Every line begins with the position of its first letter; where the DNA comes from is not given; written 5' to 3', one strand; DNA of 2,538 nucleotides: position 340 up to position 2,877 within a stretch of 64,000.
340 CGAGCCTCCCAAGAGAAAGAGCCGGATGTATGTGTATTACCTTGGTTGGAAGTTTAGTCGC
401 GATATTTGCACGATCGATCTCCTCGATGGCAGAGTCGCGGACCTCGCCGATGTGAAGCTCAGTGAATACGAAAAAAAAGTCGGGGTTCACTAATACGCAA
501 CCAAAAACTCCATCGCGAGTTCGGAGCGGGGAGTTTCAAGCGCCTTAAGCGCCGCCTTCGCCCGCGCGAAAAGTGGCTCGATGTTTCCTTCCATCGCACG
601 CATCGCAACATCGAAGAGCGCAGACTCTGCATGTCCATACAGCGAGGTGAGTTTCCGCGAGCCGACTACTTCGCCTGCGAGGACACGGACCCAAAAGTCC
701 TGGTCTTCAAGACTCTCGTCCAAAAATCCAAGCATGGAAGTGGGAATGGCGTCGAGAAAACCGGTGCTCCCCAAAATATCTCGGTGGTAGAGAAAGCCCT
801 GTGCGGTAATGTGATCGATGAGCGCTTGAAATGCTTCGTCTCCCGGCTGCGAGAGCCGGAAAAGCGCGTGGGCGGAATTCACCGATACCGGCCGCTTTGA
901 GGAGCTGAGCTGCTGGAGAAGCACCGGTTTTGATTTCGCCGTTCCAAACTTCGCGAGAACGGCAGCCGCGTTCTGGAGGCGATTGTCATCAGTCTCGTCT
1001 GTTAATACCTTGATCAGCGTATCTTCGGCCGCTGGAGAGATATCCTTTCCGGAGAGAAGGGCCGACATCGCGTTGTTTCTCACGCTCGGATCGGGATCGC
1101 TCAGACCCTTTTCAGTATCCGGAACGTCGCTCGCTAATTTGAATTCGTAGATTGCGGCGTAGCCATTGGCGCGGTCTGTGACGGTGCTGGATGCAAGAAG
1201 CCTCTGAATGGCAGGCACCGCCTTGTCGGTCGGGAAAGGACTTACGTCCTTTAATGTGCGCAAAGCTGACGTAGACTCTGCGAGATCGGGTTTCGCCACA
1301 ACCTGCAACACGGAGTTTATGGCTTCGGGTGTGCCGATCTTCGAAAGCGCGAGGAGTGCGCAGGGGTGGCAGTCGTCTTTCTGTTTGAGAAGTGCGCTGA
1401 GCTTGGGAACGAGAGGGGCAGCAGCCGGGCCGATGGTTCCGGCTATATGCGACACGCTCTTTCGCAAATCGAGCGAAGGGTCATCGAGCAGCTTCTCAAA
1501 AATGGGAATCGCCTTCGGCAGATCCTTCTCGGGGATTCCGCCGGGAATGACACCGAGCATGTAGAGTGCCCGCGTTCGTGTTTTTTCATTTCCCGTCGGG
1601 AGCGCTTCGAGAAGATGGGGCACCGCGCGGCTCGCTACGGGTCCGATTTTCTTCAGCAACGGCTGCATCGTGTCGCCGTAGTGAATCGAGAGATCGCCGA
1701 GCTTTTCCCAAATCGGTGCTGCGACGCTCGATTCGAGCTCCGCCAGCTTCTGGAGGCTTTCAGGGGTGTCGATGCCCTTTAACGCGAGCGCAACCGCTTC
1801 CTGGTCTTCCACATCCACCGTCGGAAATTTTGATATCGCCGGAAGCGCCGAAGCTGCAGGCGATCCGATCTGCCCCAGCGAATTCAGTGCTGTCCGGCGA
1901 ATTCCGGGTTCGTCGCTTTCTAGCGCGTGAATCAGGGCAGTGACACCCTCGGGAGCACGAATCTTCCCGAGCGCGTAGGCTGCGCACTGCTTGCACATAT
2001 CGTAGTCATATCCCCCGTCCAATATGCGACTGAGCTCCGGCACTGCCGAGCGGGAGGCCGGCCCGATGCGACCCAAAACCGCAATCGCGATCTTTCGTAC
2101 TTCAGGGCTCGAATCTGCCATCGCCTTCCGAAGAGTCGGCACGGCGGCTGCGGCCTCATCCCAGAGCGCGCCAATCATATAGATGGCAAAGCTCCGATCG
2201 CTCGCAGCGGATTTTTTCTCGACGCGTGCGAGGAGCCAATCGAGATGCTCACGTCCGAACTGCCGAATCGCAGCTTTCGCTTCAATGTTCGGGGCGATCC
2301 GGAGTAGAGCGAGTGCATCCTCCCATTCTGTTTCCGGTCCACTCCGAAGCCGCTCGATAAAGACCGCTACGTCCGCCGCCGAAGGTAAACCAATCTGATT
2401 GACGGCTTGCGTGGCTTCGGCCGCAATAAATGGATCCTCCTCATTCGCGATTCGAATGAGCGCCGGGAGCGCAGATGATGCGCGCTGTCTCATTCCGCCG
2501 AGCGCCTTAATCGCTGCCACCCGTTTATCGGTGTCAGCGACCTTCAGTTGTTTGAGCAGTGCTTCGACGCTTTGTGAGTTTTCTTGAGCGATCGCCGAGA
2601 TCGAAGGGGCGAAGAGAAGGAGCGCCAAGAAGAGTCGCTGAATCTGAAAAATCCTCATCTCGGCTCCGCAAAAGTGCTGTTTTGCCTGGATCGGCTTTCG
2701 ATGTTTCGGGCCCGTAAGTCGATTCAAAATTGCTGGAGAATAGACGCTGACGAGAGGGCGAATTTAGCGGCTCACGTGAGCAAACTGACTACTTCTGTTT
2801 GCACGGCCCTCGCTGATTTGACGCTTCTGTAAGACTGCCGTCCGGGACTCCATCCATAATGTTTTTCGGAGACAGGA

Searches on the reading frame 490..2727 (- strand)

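Call 22: search_protein_families(library=pfam, proteins=[window:490-2727:-], max_evalue=0.001)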
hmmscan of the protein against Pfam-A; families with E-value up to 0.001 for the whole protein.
window:490-2727:- (745 aa): 7 families
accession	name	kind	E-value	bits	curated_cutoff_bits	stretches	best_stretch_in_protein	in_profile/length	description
PF13646.12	HEAT_2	-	2.1e-46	156.6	27.7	6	54-131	1-75/88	HEAT repeats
PF02985.28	HEAT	-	8.1e-19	66.4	23.5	0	196-223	2-29/31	HEAT repeat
PF03130.22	HEAT_PBS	-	6.5e-14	51.3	20.9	0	249-270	5-26/27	PBS lyase HEAT-like repeat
PF13513.12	HEAT_EZ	-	1.5e-13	51.3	27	0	193-221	27-55/55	HEAT-like repeat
PF00514.29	Arm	-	1.8e-05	25.1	20.6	0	260-287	12-39/41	Armadillo/beta-catenin-like repeat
PF01602.26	Adaptin_N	-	3.1e-05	23.2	37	0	190-292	75-184/524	Adaptin N terminal region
PF12717.13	Cnd1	-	4.7e-05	23.9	26.4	0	195-221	22-48/162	non-SMC mitotic condensation complex subunit 1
